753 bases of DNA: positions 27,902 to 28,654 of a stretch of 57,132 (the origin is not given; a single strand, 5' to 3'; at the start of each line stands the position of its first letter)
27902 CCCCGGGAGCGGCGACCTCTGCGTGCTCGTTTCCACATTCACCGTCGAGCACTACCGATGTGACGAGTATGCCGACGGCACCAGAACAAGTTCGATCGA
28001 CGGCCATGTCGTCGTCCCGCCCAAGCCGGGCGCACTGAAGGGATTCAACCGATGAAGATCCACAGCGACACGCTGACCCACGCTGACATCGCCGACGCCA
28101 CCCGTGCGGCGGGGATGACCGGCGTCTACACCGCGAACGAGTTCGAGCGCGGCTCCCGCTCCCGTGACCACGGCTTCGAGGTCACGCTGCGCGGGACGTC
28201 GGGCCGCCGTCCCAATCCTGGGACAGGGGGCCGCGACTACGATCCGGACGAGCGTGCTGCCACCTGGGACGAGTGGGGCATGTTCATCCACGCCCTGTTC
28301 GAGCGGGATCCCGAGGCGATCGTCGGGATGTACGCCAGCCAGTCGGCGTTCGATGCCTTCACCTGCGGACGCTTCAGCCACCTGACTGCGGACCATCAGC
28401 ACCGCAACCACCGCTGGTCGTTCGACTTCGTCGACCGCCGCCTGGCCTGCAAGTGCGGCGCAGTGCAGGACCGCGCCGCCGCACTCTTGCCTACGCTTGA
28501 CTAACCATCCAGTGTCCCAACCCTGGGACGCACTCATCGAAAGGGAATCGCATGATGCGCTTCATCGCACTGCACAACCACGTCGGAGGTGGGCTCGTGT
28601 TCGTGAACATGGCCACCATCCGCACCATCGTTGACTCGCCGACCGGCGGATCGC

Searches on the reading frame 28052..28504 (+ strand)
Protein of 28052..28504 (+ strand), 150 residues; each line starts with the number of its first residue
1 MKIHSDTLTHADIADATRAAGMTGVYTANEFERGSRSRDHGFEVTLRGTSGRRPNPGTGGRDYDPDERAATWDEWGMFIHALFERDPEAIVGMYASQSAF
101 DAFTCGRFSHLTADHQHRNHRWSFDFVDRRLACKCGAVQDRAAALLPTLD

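Call 12: search_protein_families(library=pfam, proteins=[window:28052-28504:+], max_evalue=0.01)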
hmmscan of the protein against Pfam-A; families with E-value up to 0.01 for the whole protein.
window:28052-28504:+ (150 aa): 0 families

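Call 16: search_protein_families(library=phrogs, proteins=[window:28052-28504:+], max_evalue=0.01)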
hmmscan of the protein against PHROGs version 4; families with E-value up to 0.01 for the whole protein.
window:28052-28504:+ (150 aa): 1 family
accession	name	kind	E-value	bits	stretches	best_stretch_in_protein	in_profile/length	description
phrog_18547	-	unknown function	3.4e-26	93.1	1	3-123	24-148/192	-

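Call 18: find_related_loci(query=window:28052-28504:+, collection=viral_contigs, flank=6000)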
Query window:28052-28504:+ (150 aa) in viral_contigs; peptide patterns used: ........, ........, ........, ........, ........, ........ (x = any residue, [..] = any of these).
3 stretches matched a pattern, but none encodes a relative of the query by tblastn (E <= 1e-3).

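Call 20: find_homologous_proteins(query=window:28052-28504:+)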
Query window:28052-28504:+ (150 aa): 49 proteins with E <= 0.001 among 419 candidates.
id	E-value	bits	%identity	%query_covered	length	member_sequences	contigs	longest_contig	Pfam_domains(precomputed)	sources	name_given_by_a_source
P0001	6.6e-99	346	100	100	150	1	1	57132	-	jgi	jgi:hypothetical protein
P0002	9.2e-47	177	62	94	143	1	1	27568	-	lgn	-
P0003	1.4e-46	176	57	95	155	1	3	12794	-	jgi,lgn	jgi:hypothetical protein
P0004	1.0e-43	167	58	97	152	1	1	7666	-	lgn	-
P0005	5.3e-42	161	56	97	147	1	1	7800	-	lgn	-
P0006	2.8e-41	159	57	95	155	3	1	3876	-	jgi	jgi:hypothetical protein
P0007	6.1e-40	155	60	89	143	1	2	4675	-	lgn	-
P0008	1.3e-39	154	55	97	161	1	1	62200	-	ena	-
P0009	6.1e-39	152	51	95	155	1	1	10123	-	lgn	-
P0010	1.1e-38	151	59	93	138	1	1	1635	-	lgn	-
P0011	6.9e-38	148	57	89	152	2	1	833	-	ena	-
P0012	7.5e-38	148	54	93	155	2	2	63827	-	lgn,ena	-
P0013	1.7e-37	147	50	97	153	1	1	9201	-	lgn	-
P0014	3.9e-35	139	57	84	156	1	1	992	-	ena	-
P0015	3.4e-34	136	52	95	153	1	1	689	-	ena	-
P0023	1.2e-30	125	52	94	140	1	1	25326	-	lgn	-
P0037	2.0e-22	98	49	83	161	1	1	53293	-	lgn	-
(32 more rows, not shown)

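Call 21: find_encoding_contigs(protein=P0002, flank=6000, max_places=3)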
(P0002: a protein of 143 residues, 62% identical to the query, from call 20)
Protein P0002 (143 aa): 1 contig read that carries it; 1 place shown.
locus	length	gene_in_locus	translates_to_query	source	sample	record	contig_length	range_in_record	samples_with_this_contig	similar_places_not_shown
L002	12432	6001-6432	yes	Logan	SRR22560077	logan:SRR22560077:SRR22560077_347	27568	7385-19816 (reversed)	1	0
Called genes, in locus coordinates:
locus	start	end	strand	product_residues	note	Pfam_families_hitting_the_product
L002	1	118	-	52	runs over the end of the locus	-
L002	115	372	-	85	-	-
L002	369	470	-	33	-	-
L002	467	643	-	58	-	-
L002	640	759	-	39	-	-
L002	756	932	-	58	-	-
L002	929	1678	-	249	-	PF00929:RNase_T (weak)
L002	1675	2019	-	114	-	-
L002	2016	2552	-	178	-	-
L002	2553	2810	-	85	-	-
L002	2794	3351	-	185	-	-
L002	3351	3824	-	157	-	-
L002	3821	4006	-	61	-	-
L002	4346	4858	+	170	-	-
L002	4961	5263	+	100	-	-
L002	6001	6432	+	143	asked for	-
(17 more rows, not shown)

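Call 22: find_encoding_contigs(protein=P0003, flank=6000, max_places=3)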
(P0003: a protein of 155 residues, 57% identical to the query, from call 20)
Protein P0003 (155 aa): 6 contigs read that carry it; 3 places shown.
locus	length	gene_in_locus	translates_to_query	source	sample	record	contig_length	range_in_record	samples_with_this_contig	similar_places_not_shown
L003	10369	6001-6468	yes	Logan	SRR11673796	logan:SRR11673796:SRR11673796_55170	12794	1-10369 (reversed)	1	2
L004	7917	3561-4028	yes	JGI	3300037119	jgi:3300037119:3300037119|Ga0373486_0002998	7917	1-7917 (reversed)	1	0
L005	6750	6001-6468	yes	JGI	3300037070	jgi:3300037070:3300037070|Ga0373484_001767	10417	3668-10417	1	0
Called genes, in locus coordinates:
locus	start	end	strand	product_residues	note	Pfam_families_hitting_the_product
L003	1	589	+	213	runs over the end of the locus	-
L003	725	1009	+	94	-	-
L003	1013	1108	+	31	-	-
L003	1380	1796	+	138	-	-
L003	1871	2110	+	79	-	-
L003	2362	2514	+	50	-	-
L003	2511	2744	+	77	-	-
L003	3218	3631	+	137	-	-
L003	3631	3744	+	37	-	-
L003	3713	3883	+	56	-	-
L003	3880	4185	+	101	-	-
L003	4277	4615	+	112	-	-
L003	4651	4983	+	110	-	-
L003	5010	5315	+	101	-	-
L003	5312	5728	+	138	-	-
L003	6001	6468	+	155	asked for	-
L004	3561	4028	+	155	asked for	-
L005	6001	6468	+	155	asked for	-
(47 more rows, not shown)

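Call 23: find_encoding_contigs(protein=P0008, flank=6000, max_places=3)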
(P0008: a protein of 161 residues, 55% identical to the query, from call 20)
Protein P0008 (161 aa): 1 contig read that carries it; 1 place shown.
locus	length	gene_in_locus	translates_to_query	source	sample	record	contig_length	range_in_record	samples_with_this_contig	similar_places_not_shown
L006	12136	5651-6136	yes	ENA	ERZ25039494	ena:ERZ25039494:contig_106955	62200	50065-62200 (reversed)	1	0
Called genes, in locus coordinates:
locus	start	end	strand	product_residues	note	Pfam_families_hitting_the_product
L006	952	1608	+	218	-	-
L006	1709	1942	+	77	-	-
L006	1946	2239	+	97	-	-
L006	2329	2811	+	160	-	-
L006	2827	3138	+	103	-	-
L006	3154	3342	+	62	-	-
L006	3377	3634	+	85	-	-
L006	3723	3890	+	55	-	-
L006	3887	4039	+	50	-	-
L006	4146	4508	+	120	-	-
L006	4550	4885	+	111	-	-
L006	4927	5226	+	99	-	-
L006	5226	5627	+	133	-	-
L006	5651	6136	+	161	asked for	-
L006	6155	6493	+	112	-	-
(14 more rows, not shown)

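Call 24: find_encoding_contigs(protein=P0012, flank=6000, max_places=3)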
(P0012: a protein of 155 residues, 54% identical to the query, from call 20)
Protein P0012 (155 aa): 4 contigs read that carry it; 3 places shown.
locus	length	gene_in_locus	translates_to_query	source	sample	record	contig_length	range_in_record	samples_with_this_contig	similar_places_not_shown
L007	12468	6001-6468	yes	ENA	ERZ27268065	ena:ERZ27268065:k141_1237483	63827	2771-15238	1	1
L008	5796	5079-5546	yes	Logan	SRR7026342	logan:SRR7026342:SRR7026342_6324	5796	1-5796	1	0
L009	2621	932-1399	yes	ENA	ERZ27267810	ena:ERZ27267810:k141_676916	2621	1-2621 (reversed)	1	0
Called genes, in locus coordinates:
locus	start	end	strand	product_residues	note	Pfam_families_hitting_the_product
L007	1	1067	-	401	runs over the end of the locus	-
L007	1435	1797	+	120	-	-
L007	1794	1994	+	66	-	-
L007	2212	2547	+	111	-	-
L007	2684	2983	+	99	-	-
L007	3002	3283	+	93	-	-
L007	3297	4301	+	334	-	PF13830:DUF4192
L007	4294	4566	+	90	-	-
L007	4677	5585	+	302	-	PF02481:DNA_processg_A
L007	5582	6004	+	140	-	-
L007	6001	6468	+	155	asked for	-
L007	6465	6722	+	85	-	-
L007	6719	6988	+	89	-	-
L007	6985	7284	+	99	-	-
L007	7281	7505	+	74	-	-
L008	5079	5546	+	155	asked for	-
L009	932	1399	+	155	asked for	-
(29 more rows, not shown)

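Call 83: find_encoding_contigs(protein=P0004, flank=6000, max_places=2)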
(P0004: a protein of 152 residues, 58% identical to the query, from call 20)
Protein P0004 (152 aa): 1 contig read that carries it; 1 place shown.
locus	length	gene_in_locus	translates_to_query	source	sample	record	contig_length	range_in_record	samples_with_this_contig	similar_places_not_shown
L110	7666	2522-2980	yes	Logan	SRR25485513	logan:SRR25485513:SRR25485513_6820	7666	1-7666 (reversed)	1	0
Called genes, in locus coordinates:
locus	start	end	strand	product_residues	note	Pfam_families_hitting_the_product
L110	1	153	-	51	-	?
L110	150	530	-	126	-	-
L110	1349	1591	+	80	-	-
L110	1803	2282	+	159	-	-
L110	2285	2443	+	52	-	-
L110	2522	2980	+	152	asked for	-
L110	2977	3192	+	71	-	-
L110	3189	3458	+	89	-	-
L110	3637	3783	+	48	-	-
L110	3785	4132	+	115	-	-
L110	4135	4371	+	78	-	-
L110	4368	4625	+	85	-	-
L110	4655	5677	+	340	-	-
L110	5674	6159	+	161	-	-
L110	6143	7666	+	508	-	?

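Call 84: find_encoding_contigs(protein=P0005, flank=6000, max_places=2)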
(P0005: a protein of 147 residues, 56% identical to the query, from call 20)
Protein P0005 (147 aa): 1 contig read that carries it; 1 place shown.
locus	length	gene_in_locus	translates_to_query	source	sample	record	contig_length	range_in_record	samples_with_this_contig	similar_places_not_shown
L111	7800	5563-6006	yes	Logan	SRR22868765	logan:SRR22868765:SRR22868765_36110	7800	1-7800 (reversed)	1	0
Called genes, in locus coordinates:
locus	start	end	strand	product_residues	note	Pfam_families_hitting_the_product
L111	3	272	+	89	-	?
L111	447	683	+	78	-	-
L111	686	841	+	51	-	-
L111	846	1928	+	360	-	PF13175:AAA_15, PF13476:AAA_23 (weak)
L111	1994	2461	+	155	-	-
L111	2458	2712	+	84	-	-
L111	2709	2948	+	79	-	-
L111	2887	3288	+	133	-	-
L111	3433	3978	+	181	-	-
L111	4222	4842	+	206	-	-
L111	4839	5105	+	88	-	-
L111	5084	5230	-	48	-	-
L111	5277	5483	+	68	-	-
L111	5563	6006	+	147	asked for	-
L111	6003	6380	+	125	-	-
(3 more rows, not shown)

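Call 85: find_encoding_contigs(protein=P0023, flank=8000, max_places=2)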
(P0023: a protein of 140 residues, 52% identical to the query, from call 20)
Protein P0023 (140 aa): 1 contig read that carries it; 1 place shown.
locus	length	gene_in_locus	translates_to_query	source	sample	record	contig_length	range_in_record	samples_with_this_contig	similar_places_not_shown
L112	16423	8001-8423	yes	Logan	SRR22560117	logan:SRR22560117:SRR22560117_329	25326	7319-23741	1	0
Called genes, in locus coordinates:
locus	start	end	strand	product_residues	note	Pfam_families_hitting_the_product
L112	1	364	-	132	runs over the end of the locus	-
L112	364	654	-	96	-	-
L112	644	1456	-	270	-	PF00149:Metallophos, PF12850:Metallophos_2 (weak)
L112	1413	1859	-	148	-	-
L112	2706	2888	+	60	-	-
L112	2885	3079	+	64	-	-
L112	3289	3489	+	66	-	-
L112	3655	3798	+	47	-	-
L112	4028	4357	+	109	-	-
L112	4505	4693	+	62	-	-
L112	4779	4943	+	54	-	-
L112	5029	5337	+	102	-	-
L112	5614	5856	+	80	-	-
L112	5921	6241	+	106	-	PF19474:DUF6011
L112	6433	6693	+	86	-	-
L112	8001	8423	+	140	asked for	-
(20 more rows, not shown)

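Call 86: find_encoding_contigs(protein=P0037, flank=8000, max_places=2)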
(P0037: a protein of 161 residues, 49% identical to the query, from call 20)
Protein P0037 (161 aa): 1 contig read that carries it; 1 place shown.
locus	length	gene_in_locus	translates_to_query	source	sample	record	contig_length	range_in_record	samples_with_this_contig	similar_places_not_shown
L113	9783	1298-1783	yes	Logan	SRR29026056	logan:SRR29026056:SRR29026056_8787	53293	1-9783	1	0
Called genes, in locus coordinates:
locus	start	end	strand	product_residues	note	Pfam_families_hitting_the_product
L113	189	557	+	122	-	-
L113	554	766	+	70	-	-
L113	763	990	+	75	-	-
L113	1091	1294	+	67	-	-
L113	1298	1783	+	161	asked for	-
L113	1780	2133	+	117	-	-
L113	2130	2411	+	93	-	-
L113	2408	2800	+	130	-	-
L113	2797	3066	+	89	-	-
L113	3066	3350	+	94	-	-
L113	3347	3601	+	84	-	-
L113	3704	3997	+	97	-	-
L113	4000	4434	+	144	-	-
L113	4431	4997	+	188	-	-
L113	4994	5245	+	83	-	-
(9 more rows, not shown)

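Call 105: search_protein_families(library=padloc, proteins=[window:28052-28504:+], max_evalue=0.01)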
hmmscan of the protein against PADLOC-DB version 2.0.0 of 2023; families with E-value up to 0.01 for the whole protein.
window:28052-28504:+ (150 aa): 0 families
